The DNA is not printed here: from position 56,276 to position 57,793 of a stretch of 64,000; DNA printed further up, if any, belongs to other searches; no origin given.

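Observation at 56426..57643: Threonyl-tRNA synthetase missing its entire N-terminal TGS + editing region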

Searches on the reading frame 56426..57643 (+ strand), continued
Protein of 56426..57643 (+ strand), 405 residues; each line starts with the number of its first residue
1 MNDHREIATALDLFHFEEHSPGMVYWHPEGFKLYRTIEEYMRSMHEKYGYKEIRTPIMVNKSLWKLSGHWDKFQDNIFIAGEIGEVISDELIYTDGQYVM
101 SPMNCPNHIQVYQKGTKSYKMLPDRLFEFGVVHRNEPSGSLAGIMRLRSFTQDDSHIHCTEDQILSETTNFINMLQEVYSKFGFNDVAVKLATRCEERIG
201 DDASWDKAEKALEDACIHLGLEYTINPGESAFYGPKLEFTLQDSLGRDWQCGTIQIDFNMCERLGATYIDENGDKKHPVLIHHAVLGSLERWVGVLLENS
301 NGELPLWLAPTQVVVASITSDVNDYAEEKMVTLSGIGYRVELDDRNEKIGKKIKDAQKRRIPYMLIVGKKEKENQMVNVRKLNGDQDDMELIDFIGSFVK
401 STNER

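Call 9: find_homologous_proteins(query=window:56426-57643:+, max_evalue=1e-20)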
Query window:56426-57643:+ (405 aa): 8000 proteins with E <= 1e-20 among 8000 candidates; the best 120 are listed.
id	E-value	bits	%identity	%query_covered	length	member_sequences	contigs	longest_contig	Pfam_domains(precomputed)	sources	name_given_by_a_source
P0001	1.2e-279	945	100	100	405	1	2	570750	PF03129.26,PF00587.31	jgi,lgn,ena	-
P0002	1.9e-195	668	72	98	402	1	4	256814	PF03129.26,PF00587.31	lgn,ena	-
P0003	1.3e-194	665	74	97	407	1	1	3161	PF03129.26,PF00587.31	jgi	-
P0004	1.3e-190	652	72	97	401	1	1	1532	PF03129.26,PF00587.31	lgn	-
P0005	2.4e-186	638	72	95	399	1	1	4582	PF03129.26,PF00587.31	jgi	jgi:threonyl-tRNA synthetase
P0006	1.3e-184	632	68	100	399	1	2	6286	PF03129.26,PF00587.31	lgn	-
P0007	1.4e-184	632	67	100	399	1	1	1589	PF03129.26,PF00587.31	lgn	-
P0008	2.8e-173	595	66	96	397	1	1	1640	PF03129.26,PF00587.31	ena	-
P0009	1.9e-166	572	64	95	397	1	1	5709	PF03129.26,PF00587.31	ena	-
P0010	8.0e-161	554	61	97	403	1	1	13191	PF03129.26,PF00587.31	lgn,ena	-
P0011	1.2e-158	546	61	94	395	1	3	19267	PF03129.26,PF00587.31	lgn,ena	-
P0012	7.6e-157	541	57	97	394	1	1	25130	PF03129.26,PF00587.31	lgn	-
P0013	5.3e-150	518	56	97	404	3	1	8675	PF03129.26,PF00587.31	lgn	-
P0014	1.2e-146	507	58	98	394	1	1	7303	PF03129.26,PF00587.31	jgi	-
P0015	9.9e-143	494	56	95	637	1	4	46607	PF03129.26,PF02824.28,PF00587.31,PF07973.20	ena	-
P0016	6.0e-142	491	54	97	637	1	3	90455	PF03129.26,PF02824.28,PF00587.31,PF07973.20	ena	-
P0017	1.5e-141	490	54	97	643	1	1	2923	PF03129.26,PF02824.28,PF00587.31,PF07973.20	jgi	-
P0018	4.6e-141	489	55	97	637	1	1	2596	PF03129.26,PF02824.28,PF00587.31,PF07973.20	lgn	-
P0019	4.9e-141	488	55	97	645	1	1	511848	PF03129.26,PF02824.28,PF00587.31,PF07973.20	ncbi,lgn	-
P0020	1.0e-140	487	54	97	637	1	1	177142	PF03129.26,PF02824.28,PF00587.31,PF07973.20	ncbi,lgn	ncbi:MAG: threonine--tRNA ligase [Alphaproteobacteria bacterium]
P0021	1.6e-140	487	53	99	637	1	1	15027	PF03129.26,PF02824.28,PF00587.31,PF07973.20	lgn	-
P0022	3.5e-140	486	53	99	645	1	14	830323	PF03129.26,PF02824.28,PF00587.31,PF07973.20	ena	-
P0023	7.6e-140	485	55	95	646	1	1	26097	PF03129.26,PF02824.28,PF00587.31,PF07973.20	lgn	-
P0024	8.5e-140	484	54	97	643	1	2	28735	PF03129.26,PF02824.28,PF00587.31,PF07973.20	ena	-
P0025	1.2e-139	484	55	95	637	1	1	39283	PF03129.26,PF02824.28,PF00587.31,PF07973.20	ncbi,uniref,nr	ncbi:threonyl-tRNA ligase [Catenovulum agarivorans DS-2]|uniref:Threonine--tRNA ligase n=1 Tax=Caten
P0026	2.3e-139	483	53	99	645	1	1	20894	PF03129.26,PF02824.28,PF00587.31,PF07973.20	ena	-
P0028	3.9e-139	482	54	96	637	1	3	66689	PF03129.26,PF02824.28,PF00587.31,PF07973.20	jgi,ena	-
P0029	4.6e-139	482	55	95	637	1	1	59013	PF03129.26,PF02824.28,PF00587.31,PF07973.20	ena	-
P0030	5.9e-139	482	53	97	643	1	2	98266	PF03129.26,PF02824.28,PF00587.31,PF07973.20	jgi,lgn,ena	-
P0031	5.9e-139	482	53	97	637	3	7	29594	PF03129.26,PF02824.28,PF00587.31,PF07973.20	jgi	jgi:threonyl-tRNA synthetase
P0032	8.0e-139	481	55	95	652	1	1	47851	PF03129.26,PF02824.28,PF00587.31,PF07973.20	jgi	-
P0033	1.0e-138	481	53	96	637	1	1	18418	PF03129.26,PF02824.28,PF00587.31,PF07973.20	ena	-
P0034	1.2e-138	481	53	96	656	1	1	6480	PF03129.26,PF02824.28,PF00587.31,PF07973.20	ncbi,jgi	jgi:threonyl-tRNA synthetase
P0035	1.3e-138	480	52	99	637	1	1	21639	PF03129.26,PF02824.28,PF00587.31,PF07973.20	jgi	-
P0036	1.8e-138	480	53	97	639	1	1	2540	PF03129.26,PF02824.28,PF00587.31,PF07973.20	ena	-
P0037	2.0e-138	480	54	97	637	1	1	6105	PF03129.26,PF02824.28,PF00587.31,PF07973.20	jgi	-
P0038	2.6e-138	480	54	97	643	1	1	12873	PF03129.26,PF02824.28,PF00587.31,PF07973.20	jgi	jgi:threonyl-tRNA synthetase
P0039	2.6e-138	479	54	97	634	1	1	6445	PF03129.26,PF02824.28,PF00587.31,PF07973.20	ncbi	-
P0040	2.6e-138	479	53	96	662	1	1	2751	PF03129.26,PF02824.28,PF00587.31,PF07973.20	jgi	jgi:threonyl-tRNA synthetase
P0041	2.6e-138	479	54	95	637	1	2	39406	PF03129.26,PF02824.28,PF00587.31,PF07973.20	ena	-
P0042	2.8e-138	479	54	93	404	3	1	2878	PF03129.26,PF00587.31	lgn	-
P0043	3.2e-138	479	54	96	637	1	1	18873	PF03129.26,PF02824.28,PF00587.31,PF07973.20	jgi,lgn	-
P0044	3.5e-138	479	54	96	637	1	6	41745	PF03129.26,PF02824.28,PF00587.31,PF07973.20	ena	-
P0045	4.4e-138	479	53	100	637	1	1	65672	PF03129.26,PF02824.28,PF00587.31,PF07973.20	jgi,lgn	-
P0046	6.4e-138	478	55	95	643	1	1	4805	PF03129.26,PF02824.28,PF00587.31,PF07973.20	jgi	jgi:threonyl-tRNA synthetase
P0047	7.8e-138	478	53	97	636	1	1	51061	PF03129.26,PF02824.28,PF00587.31,PF07973.20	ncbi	-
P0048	8.1e-138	478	54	95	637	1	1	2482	PF03129.26,PF02824.28,PF00587.31,PF07973.20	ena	-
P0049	9.2e-138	478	53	95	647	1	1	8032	PF03129.26,PF02824.28,PF00587.31,PF07973.20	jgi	jgi:threonyl-tRNA synthetase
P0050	9.6e-138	478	52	97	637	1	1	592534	PF03129.26,PF02824.28,PF00587.31,PF07973.20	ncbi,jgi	-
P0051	1.2e-137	477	53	98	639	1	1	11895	PF03129.26,PF02824.28,PF00587.31,PF07973.20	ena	-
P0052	1.2e-137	477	53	100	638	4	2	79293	PF03129.26,PF02824.28,PF00587.31,PF07973.20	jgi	jgi:threonyl-tRNA synthetase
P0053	1.5e-137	477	53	98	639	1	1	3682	PF03129.26,PF02824.28,PF00587.31,PF07973.20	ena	-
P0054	1.5e-137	477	53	98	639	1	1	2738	PF03129.26,PF02824.28,PF00587.31,PF07973.20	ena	-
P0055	1.6e-137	477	53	96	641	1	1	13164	PF03129.26,PF02824.28,PF00587.31,PF07973.20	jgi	jgi:threonyl-tRNA synthetase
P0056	2.0e-137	477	53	97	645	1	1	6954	PF03129.26,PF02824.28,PF00587.31,PF07973.20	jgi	jgi:threonyl-tRNA synthetase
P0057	2.0e-137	477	52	100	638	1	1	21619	PF03129.26,PF00587.31,PF07973.20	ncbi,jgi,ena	jgi:threonyl-tRNA synthetase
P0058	2.3e-137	476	53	95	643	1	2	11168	PF03129.26,PF02824.28,PF00587.31,PF07973.20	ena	-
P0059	2.3e-137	476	53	98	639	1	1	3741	PF03129.26,PF02824.28,PF00587.31,PF07973.20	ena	-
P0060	2.3e-137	476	53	98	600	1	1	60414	PF03129.26,PF00587.31,PF07973.20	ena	-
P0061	2.3e-137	476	54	95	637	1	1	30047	PF03129.26,PF02824.28,PF00587.31,PF07973.20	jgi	jgi:threonyl-tRNA synthetase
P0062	2.4e-137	476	53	95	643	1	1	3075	PF03129.26,PF02824.28,PF00587.31,PF07973.20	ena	-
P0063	2.6e-137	476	53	98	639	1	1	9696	PF03129.26,PF02824.28,PF00587.31,PF07973.20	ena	-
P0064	2.7e-137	476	53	98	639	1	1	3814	PF03129.26,PF02824.28,PF00587.31,PF07973.20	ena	-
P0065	2.7e-137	476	53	98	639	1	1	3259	PF03129.26,PF02824.28,PF00587.31,PF07973.20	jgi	jgi:threonyl-tRNA synthetase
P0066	2.7e-137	476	52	99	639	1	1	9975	PF03129.26,PF02824.28,PF00587.31,PF07973.20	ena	-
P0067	2.8e-137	476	53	98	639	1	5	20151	PF03129.26,PF02824.28,PF00587.31,PF07973.20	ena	-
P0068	2.9e-137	476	53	98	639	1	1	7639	PF03129.26,PF02824.28,PF00587.31,PF07973.20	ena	-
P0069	2.9e-137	476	53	98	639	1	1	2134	PF03129.26,PF02824.28,PF00587.31,PF07973.20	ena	-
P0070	3.0e-137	476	52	100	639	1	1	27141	PF03129.26,PF02824.28,PF00587.31,PF07973.20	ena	-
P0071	3.3e-137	476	54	100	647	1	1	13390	PF03129.26,PF02824.28,PF00587.31,PF07973.20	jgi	jgi:threonyl-tRNA synthetase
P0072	3.3e-137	476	53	98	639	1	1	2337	PF03129.26,PF02824.28,PF00587.31,PF07973.20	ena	-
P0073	3.5e-137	476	52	100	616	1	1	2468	PF03129.26,PF00587.31,PF07973.20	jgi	jgi:threonyl-tRNA synthetase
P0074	3.5e-137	476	52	96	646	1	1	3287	PF03129.26,PF02824.28,PF00587.31,PF07973.20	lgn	-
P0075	3.6e-137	476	53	98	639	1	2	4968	PF03129.26,PF02824.28,PF00587.31,PF07973.20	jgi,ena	-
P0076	3.7e-137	476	51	100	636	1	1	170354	PF03129.26,PF02824.28,PF00587.31,PF07973.20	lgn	-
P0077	3.7e-137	476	52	100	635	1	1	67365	PF03129.26,PF02824.28,PF00587.31,PF07973.20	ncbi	-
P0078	3.7e-137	476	53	98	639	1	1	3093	PF03129.26,PF02824.28,PF00587.31,PF07973.20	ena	-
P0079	3.8e-137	476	53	98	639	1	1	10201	PF03129.26,PF02824.28,PF00587.31,PF07973.20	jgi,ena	-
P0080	3.8e-137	476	53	98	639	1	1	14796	PF03129.26,PF02824.28,PF00587.31,PF07973.20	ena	-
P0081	3.8e-137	476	53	98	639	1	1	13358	PF03129.26,PF02824.28,PF00587.31,PF07973.20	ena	-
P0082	3.8e-137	476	53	98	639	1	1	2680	PF03129.26,PF02824.28,PF00587.31,PF07973.20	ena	-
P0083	3.9e-137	476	53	97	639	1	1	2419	PF03129.26,PF02824.28,PF00587.31,PF07973.20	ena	-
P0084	3.9e-137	476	53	97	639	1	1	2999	PF03129.26,PF02824.28,PF00587.31,PF07973.20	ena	-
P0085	4.0e-137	476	53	97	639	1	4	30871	PF03129.26,PF02824.28,PF00587.31,PF07973.20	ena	-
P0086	4.0e-137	476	53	98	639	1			PF03129.26,PF02824.28,PF00587.31,PF07973.20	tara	tara:strand:- start:344 stop:2263 length:1920 start_codon:yes stop_codon:yes gene_type:complete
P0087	4.0e-137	476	53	98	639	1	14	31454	PF03129.26,PF02824.28,PF00587.31,PF07973.20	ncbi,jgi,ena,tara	jgi:threonyl-tRNA synthetase|tara:strand:+ start:1133 stop:3052 length:1920 start_codon:yes stop_cod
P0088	4.0e-137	476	52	100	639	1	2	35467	PF03129.26,PF02824.28,PF00587.31,PF07973.20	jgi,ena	jgi:threonyl-tRNA synthetase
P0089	4.3e-137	475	52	98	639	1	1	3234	PF03129.26,PF02824.28,PF00587.31,PF07973.20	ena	-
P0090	4.6e-137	475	53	98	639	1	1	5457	PF03129.26,PF02824.28,PF00587.31,PF07973.20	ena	-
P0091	4.7e-137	475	54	95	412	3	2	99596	PF03129.26,PF00587.31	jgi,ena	-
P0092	4.9e-137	475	52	98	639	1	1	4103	PF03129.26,PF02824.28,PF00587.31,PF07973.20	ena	-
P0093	5.1e-137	475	52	98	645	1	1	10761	PF03129.26,PF02824.28,PF00587.31,PF07973.20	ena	-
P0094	5.3e-137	475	53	98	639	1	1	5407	PF03129.26,PF02824.28,PF00587.31,PF07973.20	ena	-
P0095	5.8e-137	475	54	95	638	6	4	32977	PF03129.26,PF02824.28,PF00587.31,PF07973.20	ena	-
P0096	5.9e-137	475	52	98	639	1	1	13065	PF03129.26,PF02824.28,PF00587.31,PF07973.20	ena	-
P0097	5.9e-137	475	52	99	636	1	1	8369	PF03129.26,PF02824.28,PF00587.31,PF07973.20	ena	-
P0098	6.0e-137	475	53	97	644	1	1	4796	PF03129.26,PF02824.28,PF00587.31,PF07973.20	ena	-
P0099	6.7e-137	475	54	95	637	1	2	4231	PF03129.26,PF02824.28,PF00587.31,PF07973.20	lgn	-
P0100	7.1e-137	475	53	97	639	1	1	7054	PF03129.26,PF02824.28,PF00587.31,PF07973.20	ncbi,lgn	-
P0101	7.8e-137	475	53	95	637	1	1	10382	PF03129.26,PF02824.28,PF00587.31,PF07973.20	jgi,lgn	-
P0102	8.0e-137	475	55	93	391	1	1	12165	PF03129.26,PF00587.31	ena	-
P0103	8.2e-137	475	52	95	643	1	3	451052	PF03129.26,PF02824.28,PF00587.31,PF07973.20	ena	-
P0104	8.2e-137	475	52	95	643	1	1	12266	PF03129.26,PF02824.28,PF00587.31,PF07973.20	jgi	-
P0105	8.6e-137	474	52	98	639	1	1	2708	PF03129.26,PF02824.28,PF00587.31,PF07973.20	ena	-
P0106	8.6e-137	474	53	100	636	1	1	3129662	PF03129.26,PF02824.28,PF00587.31,PF07973.20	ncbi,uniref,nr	ncbi:threonine--tRNA ligase [Thiolapillus brandeum]|uniref:Threonine--tRNA ligase n=1 Tax=Thiolapill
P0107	8.9e-137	474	52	98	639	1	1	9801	PF03129.26,PF02824.28,PF00587.31,PF07973.20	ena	-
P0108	9.9e-137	474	52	98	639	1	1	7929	PF03129.26,PF02824.28,PF00587.31,PF07973.20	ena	-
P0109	1.1e-136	474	52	98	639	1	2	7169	PF03129.26,PF02824.28,PF00587.31,PF07973.20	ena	-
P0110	1.1e-136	474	52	98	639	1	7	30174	PF03129.26,PF02824.28,PF00587.31,PF07973.20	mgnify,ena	mgnify:FL=1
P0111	1.3e-136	474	54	95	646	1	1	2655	PF03129.26,PF02824.28,PF00587.31,PF07973.20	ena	-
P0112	1.3e-136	474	54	95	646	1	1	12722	PF03129.26,PF02824.28,PF00587.31,PF07973.20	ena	-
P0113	1.3e-136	474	54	95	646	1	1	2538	PF03129.26,PF02824.28,PF00587.31,PF07973.20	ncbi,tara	tara:strand:- start:344 stop:2284 length:1941 start_codon:yes stop_codon:yes gene_type:complete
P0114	1.3e-136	474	51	100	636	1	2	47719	PF03129.26,PF02824.28,PF00587.31,PF07973.20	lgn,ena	-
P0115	1.3e-136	474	55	95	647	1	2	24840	PF03129.26,PF02824.28,PF00587.31,PF07973.20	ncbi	-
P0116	1.3e-136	474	52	98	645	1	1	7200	PF03129.26,PF02824.28,PF00587.31,PF07973.20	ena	-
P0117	1.3e-136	474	52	98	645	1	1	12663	PF03129.26,PF02824.28,PF00587.31,PF07973.20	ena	-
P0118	1.3e-136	474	52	98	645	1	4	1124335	PF03129.26,PF02824.28,PF00587.31,PF07973.20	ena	-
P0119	1.3e-136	474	52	98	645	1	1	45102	PF03129.26,PF02824.28,PF00587.31,PF07973.20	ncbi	ncbi:MAG: threonine--tRNA ligase [Candidatus Puniceispirillaceae bacterium]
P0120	1.4e-136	474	52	95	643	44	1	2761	PF03129.26,PF02824.28,PF00587.31,PF07973.20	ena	-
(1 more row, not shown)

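Call 10: get_annotated_region(hit=H1, flank=4000)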
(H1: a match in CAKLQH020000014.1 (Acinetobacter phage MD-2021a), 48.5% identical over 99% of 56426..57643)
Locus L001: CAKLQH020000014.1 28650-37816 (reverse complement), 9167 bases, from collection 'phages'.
description: Acinetobacter phage MD-2021a strain 5899STDY8049191 genome assembly, contig: ERS3583567SCcontig000014, whole genome shotgun sequence.
organism: Acinetobacter phage MD-2021a (NCBI taxid 2899278)
taxonomy: Viruses; Duplodnaviria; Heunggongvirae; Uroviricota; Caudoviricetes
host: -; source: not known; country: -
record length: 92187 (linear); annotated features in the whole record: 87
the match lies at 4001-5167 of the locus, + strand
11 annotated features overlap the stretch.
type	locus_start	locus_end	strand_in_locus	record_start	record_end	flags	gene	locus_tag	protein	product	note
CDS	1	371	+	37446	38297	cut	yhbJ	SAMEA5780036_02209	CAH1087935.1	putative ATPase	-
CDS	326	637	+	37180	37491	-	ptsO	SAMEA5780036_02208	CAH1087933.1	phosphohistidinoprotein-hexose phosphotransferase component of N-regulated PTS system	-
CDS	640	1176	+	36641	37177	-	yjgA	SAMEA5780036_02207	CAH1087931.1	putative alpha helix protein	-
CDS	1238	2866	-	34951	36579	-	fadD_2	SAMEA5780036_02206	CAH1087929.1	long-chain-fatty-acid--CoA ligase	-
CDS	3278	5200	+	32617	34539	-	thrS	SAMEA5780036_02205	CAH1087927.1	threonine tRNA synthetase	-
CDS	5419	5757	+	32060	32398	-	infC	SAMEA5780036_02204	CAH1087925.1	translation initiation factor IF-3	-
CDS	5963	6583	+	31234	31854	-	yfcG_3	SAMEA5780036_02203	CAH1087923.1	putative glutathione S-transferase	-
CDS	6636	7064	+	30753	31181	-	yqaA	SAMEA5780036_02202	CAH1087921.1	inner membrane protein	-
CDS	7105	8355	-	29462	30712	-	entS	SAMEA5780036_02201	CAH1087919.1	putative transporter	-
CDS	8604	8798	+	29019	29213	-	rpmI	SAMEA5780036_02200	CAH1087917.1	50S ribosomal subunit protein L35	-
CDS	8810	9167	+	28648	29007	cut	rplT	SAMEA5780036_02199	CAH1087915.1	50S ribosomal protein L20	-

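Call 11: get_annotated_region(hit=H6, flank=4000)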
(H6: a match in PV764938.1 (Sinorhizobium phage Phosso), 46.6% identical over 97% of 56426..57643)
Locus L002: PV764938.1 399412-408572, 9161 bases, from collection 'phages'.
description: Sinorhizobium phage Phosso, complete genome.
organism: Sinorhizobium phage Phosso (NCBI taxid 3435197)
taxonomy: Viruses
host: Sinohrizobium meliloti NRRL L-50; source: soil; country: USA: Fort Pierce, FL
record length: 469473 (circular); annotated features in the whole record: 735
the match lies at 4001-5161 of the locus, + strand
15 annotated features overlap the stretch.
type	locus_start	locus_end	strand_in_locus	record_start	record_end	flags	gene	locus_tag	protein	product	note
CDS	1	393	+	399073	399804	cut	-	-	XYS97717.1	hypothetical protein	563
CDS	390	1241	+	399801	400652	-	-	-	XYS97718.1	hypothetical protein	564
CDS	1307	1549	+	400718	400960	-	-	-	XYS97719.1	hypothetical protein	565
CDS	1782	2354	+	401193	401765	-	-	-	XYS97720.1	ribosome recycling factor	566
CDS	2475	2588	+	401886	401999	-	-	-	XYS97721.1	hypothetical protein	567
CDS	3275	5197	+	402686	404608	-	-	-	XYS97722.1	threonyl-tRNA synthetase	568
CDS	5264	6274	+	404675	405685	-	-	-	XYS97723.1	hypothetical protein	569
CDS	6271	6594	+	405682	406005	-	-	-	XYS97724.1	hypothetical protein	570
CDS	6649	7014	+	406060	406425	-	-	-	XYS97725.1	hypothetical protein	571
CDS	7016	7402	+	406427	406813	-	-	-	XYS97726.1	hypothetical protein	572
CDS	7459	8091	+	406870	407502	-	-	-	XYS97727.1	hypothetical protein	573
CDS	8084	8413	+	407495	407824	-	-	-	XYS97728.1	hypothetical protein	574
CDS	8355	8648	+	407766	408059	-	-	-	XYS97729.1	hypothetical protein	575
CDS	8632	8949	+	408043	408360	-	-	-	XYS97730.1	hypothetical protein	576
CDS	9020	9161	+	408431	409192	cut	-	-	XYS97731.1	hypothetical protein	577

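Call 12: get_annotated_region(hit=H4, flank=4000)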
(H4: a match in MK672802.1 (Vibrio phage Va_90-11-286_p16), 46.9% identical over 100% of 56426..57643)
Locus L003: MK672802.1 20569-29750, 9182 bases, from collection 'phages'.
description: Vibrio phage Va_90-11-286_p16, complete genome.
organism: Vibrio phage Va_90-11-286_p16 (NCBI taxid 2565519)
taxonomy: Viruses; Duplodnaviria; Heunggongvirae; Uroviricota; Caudoviricetes
host: Vibrio anguillarum strain 90-11-286; source: -; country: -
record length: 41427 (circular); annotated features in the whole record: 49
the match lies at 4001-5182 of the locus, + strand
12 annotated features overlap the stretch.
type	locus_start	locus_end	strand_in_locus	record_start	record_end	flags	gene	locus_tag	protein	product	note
CDS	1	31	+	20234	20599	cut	-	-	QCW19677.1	hypothetical protein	unknown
CDS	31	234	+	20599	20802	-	-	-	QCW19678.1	hypothetical protein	unknown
CDS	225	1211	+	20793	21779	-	-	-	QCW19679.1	hypothetical protein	unknown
CDS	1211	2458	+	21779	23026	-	-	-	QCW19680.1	integrase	-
CDS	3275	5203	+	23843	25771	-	-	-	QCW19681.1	threonine-tRNA ligase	-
CDS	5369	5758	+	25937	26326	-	-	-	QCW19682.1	translation initiation factor protein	translation initial factor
CDS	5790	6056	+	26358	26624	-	-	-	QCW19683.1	ribosomal L35P protein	l35p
CDS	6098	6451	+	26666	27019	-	-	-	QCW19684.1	ribosomal L20 protein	l20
CDS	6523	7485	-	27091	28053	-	-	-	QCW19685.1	integrase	-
CDS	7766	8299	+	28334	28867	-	-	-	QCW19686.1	hypothetical protein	unknown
CDS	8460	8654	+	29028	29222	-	-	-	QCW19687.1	hypothetical protein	unknown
CDS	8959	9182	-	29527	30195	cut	-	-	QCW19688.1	methyltransferase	-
